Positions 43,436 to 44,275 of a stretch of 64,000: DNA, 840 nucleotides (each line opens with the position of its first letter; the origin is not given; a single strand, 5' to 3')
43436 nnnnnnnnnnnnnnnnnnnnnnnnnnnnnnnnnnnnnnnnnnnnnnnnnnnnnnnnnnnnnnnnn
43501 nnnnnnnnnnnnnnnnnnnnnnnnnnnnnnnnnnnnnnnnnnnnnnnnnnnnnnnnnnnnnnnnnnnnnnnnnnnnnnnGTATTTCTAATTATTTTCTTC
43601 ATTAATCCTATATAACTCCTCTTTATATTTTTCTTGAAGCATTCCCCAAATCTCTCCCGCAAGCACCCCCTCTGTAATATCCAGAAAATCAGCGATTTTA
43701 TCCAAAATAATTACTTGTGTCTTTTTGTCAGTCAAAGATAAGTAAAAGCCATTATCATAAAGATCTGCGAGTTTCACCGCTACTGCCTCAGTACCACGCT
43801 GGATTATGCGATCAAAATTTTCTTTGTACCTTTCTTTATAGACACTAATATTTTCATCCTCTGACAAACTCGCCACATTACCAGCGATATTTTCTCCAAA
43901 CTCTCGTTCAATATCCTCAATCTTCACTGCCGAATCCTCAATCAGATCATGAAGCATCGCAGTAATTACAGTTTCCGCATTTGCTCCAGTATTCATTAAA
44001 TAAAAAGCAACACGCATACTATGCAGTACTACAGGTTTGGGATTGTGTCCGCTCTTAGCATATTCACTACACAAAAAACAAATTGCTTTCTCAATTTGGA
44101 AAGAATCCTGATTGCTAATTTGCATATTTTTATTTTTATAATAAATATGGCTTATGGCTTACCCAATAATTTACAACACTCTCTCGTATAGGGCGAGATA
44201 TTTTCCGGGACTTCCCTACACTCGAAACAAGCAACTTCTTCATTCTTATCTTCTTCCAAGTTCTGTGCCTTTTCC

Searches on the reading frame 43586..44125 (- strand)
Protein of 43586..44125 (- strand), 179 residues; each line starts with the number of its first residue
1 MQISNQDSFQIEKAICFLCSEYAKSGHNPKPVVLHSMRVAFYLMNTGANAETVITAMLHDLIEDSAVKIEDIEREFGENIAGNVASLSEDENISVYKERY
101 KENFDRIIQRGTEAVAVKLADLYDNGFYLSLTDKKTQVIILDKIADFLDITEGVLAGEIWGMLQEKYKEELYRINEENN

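Call 4: search_protein_families(library=pfam, proteins=[window:43586-44125:-], max_evalue=0.1)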
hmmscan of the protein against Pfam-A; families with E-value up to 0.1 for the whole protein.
window:43586-44125:- (179 aa): 3 families
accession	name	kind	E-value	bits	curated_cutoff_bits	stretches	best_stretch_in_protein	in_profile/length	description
PF13328.12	HD_4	-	1.7e-10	41.3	27.2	1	24-106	12-101/156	HD domain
PF01966.28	HD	-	0.00025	21.7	22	1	35-125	4-115/116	HD domain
PF06304.16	DUF1048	-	0.0048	17.7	29.6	1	45-106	37-99/102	Protein of unknown function (DUF1048)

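Call 23: find_homologous_proteins(query=window:43586-44125:-, max_evalue=0.00001)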
Query window:43586-44125:- (179 aa): 16 proteins with E <= 0.00001 among 160 candidates.
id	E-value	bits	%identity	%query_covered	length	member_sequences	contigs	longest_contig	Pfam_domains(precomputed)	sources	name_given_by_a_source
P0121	1.4e-111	388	100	100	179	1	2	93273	PF13328.13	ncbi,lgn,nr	ncbi:MAG: HD domain-containing protein [Candidatus Pacebacteria bacterium]|nr:HD domain-containing p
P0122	2.4e-99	348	90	100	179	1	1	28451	PF13328.13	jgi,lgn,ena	-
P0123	7.2e-49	184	51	98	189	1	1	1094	PF13328.13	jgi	jgi:(p)ppGpp synthase/HD superfamily hydrolase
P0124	2.0e-46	176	53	96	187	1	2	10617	PF13328.13,PF01966.29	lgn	-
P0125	2.4e-42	162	46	97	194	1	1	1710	PF13328.13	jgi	jgi:GTP pyrophosphokinase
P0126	2.0e-38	150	44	94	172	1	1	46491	PF13328.13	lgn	-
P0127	1.1e-33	134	43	97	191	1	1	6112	PF13328.13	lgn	-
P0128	1.4e-33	134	43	96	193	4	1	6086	PF13328.13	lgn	-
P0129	9.8e-33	131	40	97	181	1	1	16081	PF13328.13,PF01966.29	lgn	-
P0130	2.6e-31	126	44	92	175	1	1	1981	PF13328.13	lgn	-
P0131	6.3e-30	122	40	89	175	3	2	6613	PF13328.13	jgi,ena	-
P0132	7.3e-30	122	39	92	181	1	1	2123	PF13328.13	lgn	-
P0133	2.7e-29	120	43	88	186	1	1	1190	PF13328.13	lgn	-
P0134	3.0e-28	117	43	89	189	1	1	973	PF13328.13,PF01966.29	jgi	jgi:guanosine-3',5'-bis(diphosphate) 3'-pyrophosphohydrolase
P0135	3.3e-23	100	39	89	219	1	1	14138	PF13328.13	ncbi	-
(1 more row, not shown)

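Call 24: find_encoding_contigs(protein=P0124, flank=6000, max_places=2)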
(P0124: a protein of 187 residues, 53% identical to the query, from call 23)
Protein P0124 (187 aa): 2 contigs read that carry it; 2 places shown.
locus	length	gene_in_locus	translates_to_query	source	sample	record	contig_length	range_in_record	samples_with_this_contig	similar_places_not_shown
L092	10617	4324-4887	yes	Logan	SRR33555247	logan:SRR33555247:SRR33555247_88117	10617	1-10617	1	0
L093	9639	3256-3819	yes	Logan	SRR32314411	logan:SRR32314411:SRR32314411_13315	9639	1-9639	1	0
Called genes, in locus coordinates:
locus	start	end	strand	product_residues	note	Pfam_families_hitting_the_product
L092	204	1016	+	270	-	PF09565:RE_NgoFVII (faint), PF13091:PLDc_2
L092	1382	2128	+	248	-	PF01996:F420_ligase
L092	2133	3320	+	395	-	PF01941:AdoMet_Synthase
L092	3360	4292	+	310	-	-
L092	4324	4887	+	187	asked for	PF13328:HD_4, PF01966:HD (weak)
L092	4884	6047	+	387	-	-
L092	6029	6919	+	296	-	PF08501:Shikimate_dh_N, PF01488:Shikimate_DH, PF03435:Sacchrp_dh_NADP (weak), PF18317:SDH_C (weak)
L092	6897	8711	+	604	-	PF01261:AP_endonuc_2, PF01408:GFO_IDH_MocA, PF02894:GFO_IDH_MocA_C, PF22725:GFO_IDH_MocA_C3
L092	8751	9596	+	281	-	PF01261:AP_endonuc_2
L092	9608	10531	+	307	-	PF01636:APH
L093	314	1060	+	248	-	PF01996:F420_ligase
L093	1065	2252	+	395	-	PF01941:AdoMet_Synthase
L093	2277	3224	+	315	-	-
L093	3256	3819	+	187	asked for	PF13328:HD_4, PF01966:HD (weak)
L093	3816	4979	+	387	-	-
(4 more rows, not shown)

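Call 25: find_encoding_contigs(protein=P0126, flank=6000, max_places=2)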
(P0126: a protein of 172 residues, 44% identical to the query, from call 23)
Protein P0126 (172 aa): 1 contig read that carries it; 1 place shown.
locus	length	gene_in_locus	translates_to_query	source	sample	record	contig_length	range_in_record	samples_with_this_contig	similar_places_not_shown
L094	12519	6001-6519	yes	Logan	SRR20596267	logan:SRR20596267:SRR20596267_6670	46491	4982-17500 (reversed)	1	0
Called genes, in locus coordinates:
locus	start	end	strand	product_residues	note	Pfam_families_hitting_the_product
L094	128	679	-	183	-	-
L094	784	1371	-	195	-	PF01928:CYTH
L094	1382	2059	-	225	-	PF00925:GTP_cyclohydro2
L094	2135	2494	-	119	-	PF11969:DcpS_C, PF01230:HIT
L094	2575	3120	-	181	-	PF02224:Cytidylate_kin (weak), PF13189:Cytidylate_kin2 (weak), PF13207:AAA_17 (faint), PF13238:AAA_18 (weak), PF02224:Cytidylate_kin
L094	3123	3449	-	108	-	-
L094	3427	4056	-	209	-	PF00925:GTP_cyclohydro2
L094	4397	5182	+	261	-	PF01978:TrmB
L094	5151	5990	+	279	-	PF00291:PALP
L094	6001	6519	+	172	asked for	PF13328:HD_4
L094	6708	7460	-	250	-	PF03575:Peptidase_S51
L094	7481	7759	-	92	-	-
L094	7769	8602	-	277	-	-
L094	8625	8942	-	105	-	-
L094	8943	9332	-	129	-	PF02675:AdoMet_dc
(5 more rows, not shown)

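Call 26: find_encoding_contigs(protein=P0129, flank=6000, max_places=2)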
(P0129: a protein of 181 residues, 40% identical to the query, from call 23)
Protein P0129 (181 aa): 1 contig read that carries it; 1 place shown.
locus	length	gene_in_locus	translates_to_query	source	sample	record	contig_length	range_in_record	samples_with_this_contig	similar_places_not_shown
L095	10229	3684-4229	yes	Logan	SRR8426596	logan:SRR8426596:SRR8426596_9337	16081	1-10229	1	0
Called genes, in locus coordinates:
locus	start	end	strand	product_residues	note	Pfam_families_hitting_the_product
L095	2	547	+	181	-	?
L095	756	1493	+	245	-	PF01996:F420_ligase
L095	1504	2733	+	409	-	PF01941:AdoMet_Synthase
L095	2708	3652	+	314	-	-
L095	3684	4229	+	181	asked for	PF13328:HD_4, PF01966:HD (weak)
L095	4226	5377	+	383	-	PF00535:Glycos_transf_2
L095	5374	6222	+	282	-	PF08501:Shikimate_dh_N, PF18317:SDH_C (weak)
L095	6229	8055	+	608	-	PF01261:AP_endonuc_2, PF01408:GFO_IDH_MocA, PF02894:GFO_IDH_MocA_C, PF22725:GFO_IDH_MocA_C3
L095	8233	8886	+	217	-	-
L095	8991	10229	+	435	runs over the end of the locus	PF02843:GARS_C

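Call 28: search_dna_similar(query=window:43586-44125:-, collection=phages, mode=protein, max_evalue=0.001, max_rows=15)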
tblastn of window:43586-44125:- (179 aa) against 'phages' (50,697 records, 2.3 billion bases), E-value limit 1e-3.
Records with a match: 63; places in all: 63; records where one place covers at least 80% of the query: 0.
Best place of each record, by identity: <60% 63.
By first word of the organism name: Bacteriophage 10; Listeria 7; Dickeya 6; Salmonella 5; Escherichia 4; Pasteurella 3; Erwinia 3; Rhizobium 2; Acidovorax 2; Acinetobacter 2; and 16 more.
By host as written in the record: - 18; Listeria monocytogenes 7; Dickeya solani MK10 4; Erwinia amylovora 3; Salmonella enterica subsp. enterica serovar Typhimurium strain LT2 2; Acidovorax citrulli 2; Dickeya solani 2; Bordetella bronchiseptica 4715 2; and 21 more.
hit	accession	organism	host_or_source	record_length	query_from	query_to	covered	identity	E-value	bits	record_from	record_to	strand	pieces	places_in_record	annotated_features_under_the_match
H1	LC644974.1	Komagataeibacter phage phiKM1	Komagataeibacter maltaceti NBRC 14815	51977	31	150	67%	35.2%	4e-12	69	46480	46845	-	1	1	(p)ppGpp synthetase, RelA/SpoT family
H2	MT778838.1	Rhizobium phage V1VFA-S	-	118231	30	166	77%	30.3%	6e-6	51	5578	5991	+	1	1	bifunctional (p)ppGpp synthetase/guanosine-3',5'-bis(diphosphate) ...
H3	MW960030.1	Rhizobium phage RHph_X66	R. phaseoli sv. phaseoli INC 2-5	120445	30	166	77%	29.7%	1e-5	50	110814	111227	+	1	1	putative metal-dependent phosphohydrolase protein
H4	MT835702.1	Bacteriophage sp.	human fecal samples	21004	11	125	64%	34.4%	1e-8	59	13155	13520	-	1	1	record has no annotation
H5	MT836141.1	Bacteriophage sp.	human fecal samples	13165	7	125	66%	32.8%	2e-8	59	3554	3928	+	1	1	record has no annotation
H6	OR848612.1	Listeria phage LM 4-14-1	Listeria monocytogenes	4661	9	125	65%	32.2%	7e-7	54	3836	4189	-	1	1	record has no annotation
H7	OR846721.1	Listeria phage LM 4-11-1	Listeria monocytogenes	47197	9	125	65%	32.2%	7e-7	54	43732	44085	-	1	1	record has no annotation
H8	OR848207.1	Listeria phage LM 4-14-1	Listeria monocytogenes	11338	9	125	65%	32.2%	1e-6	53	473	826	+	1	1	record has no annotation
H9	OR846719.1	Listeria phage LM 4-11-1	Listeria monocytogenes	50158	9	125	65%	32.2%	1e-6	53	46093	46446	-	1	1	record has no annotation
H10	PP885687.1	Tunturiibacter phage Tunturi_4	Tunturiibacter empetritectus M8UP27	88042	10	134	70%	29.5%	7e-6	51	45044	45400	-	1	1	metal-dependent phosphohydrolase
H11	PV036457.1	phage IMGVR 15682261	human feces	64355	31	125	53%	38.5%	3e-5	49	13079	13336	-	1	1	metal-dependent phosphohydrolase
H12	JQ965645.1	Salmonella phage SSU5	Salmonella enterica subsp. enterica ...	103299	10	125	65%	31.3%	4e-4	46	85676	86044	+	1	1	putative guanosine polyphosphate pyrophospho hydrolase/synthetase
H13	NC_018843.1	Salmonella phage SSU5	Salmonella enterica subsp. enterica ...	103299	10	125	65%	31.3%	4e-4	46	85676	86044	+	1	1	metal-dependent phosphohydrolase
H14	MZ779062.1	Klebsiella phage pJN2-26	horse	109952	11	125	64%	31.5%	5e-4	45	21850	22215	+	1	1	hypothetical protein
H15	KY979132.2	Acidovorax phage ACP17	Acidovorax citrulli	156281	17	149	74%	27.1%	2e-4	46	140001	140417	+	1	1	guanosine-3',5'-bis(diphosphate) 3'-pyrophosphohydrolase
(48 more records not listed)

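Call 30: search_solved_structures(query=window:43586-44125:-, max_evalue=0.01, show_alignments=2)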
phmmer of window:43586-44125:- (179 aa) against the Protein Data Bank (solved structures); distinct sequences matched with E-value up to 0.01: 20.
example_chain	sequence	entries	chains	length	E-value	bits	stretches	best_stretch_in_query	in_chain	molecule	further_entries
7qpr_A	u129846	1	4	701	1.1e-09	41.5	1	28-131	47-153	ACT domain protein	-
7qps_A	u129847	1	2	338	2.4e-09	40.3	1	28-131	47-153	ACT domain protein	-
4yf1_A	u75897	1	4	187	5.6e-09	39.1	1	30-125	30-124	Lmo0812 protein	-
3nqw_A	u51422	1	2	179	1.3e-08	37.9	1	29-126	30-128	CG11900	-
1vj7_A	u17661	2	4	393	4.9e-08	36.1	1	7-127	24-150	Bifunctional RELA/SPOT | Bifunctional (p)ppGpp synthase/hydrolase RelA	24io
7oiw_A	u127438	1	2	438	2.5e-07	33.8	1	27-140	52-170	GTP pyrophosphokinase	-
8acu_A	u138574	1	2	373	6.7e-07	32.4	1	20-127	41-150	GTP pyrophosphokinase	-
9s6k_B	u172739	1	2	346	7.3e-07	32.3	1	3-116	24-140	GTP pyrophosphokinase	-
6yxa_A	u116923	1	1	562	1.2e-06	31.5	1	20-127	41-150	GTP pyrophosphokinase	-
5xnx_A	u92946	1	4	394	3e-06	30.3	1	28-121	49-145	Bifunctional (p)ppGpp synthase/hydrolase RelA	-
6s2t_A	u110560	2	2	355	1.8e-05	27.7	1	27-85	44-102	(P)ppGpp synthetase I, SpoT/RelA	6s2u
7ohg_A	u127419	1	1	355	1.8e-05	27.7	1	27-85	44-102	Guanosine-3',5'-bis(Diphosphate) 3'-pyrophosphohydrolase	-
6s2v_A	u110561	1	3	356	1.8e-05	27.7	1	27-85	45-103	(P)ppGpp synthetase I, SpoT/RelA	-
8fr8_I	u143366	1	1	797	0.00012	25.1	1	26-106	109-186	GTP pyrophosphokinase RelA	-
3nr1_A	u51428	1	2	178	0.00021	24.2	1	29-123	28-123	HD domain-containing protein 3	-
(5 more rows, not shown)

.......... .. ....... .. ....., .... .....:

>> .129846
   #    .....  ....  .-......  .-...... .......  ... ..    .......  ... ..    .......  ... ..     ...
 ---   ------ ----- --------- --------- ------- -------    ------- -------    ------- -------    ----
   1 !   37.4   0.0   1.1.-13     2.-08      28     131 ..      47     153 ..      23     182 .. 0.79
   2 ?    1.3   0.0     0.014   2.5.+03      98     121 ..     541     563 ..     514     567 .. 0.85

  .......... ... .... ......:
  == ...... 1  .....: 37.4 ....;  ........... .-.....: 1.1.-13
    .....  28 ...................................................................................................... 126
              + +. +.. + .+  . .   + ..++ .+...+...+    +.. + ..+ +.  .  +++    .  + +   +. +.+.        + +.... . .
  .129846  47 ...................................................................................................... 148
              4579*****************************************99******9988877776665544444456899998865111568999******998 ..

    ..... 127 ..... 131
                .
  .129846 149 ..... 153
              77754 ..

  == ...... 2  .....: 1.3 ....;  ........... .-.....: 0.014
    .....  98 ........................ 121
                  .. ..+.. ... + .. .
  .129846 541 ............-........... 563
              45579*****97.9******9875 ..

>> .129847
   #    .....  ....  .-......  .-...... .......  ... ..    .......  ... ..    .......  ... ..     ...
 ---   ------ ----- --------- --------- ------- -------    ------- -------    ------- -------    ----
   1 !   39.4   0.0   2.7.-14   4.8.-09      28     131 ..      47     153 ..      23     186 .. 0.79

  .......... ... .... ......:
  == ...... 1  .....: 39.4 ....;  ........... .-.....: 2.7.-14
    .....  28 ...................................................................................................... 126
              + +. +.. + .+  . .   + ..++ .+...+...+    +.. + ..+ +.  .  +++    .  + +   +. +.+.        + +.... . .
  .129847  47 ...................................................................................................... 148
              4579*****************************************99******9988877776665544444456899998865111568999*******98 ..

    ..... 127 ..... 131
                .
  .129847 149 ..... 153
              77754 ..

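Call 31: find_related_loci(query=A2, collection=metagenome_contigs, flank=5000)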
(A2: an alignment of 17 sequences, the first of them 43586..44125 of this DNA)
Query A2 (179 aa) in metagenome_contigs; peptide patterns used: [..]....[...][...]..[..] (x = any residue, [..] = any of these).
600 stretches matched a pattern (row limit reached: there are more); 523 encode a relative of the query (tblastn E <= 1e-3); the best 80 are kept; 80 distinct loci.
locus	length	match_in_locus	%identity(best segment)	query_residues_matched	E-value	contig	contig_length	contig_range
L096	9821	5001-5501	34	1-167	6e-22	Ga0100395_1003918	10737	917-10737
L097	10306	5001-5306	40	24-125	1e-18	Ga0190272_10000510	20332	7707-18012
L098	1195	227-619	34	4-137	1e-13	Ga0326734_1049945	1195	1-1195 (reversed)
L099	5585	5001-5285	33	23-121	2e-13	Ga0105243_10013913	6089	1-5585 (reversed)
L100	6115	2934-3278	34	22-125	2e-13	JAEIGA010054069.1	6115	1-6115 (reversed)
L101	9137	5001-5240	42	31-108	5e-13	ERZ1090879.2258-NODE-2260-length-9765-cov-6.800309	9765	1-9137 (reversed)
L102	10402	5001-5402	32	3-125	6e-13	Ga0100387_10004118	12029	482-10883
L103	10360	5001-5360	31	24-140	7e-13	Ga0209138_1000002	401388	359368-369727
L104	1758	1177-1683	27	4-165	7e-13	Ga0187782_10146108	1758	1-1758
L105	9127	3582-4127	29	12-177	1e-12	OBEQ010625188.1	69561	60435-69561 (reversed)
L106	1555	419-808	32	21-143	9e-13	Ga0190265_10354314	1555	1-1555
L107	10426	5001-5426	31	4-138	2e-12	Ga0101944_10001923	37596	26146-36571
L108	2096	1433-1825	34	8-132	1e-12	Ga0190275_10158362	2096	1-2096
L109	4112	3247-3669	29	3-137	2e-12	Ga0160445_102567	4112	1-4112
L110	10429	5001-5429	30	20-166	3e-12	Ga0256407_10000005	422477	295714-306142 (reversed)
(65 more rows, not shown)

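Call 32: find_related_loci(query=A2, collection=viral_contigs, flank=5000)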
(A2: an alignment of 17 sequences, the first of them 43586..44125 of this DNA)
Query A2 (179 aa) in viral_contigs; peptide patterns used: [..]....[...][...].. (x = any residue, [..] = any of these).
600 stretches matched a pattern (row limit reached: there are more); 345 encode a relative of the query (tblastn E <= 1e-3); the best 80 are kept; 80 distinct loci.
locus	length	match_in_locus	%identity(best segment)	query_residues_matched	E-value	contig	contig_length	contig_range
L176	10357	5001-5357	37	11-126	5e-15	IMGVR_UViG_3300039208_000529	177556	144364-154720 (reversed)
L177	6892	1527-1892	30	31-150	3e-13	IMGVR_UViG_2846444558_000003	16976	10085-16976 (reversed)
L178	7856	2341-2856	29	1-169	4e-13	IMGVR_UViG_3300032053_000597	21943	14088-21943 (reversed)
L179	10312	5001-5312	36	30-137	5e-13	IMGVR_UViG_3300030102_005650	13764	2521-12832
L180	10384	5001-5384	28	2-126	1e-12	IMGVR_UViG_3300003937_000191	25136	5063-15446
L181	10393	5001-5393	30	11-134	1e-12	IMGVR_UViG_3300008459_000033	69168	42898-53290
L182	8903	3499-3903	31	24-150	1e-12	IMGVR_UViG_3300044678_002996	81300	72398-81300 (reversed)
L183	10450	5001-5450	31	22-163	5e-12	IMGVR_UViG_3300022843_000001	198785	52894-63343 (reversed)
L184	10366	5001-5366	34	11-126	6e-12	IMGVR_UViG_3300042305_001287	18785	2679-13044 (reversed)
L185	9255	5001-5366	34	11-126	6e-12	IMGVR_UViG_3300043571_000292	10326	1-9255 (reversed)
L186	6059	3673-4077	29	8-174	1e-11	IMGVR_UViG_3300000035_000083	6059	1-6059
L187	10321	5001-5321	31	31-135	2e-11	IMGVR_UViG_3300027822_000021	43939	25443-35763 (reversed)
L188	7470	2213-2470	38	35-125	2e-11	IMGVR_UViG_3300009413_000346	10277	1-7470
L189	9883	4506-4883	32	11-125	2e-11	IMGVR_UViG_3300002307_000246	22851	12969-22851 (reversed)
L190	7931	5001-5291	35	31-125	4e-11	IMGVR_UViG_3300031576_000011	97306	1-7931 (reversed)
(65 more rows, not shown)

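Call 49: search_protein_families(library=ncbifam, proteins=[window:43586-44125:-], max_evalue=0.01)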
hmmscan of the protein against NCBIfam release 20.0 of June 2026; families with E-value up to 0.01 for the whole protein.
window:43586-44125:- (179 aa): 2 families
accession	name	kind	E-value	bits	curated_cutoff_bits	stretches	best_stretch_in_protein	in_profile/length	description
TIGR00691.1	spoT_relA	subfamily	6.4e-16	57.8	499.2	1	30-137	18-130/687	RelA/SpoT family protein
NF008303.0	PRK11092.1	equivalog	3.4e-11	42.1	947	1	29-125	42-140/702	bifunctional GTP diphosphokinase/guanosine-3',5'-bis pyrophosphate 3'-pyrophosphohydrolase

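Call 50: search_protein_families(library=padloc, proteins=[window:43586-44125:-], max_evalue=0.01)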
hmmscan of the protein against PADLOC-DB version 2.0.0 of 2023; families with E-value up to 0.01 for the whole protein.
window:43586-44125:- (179 aa): 0 families
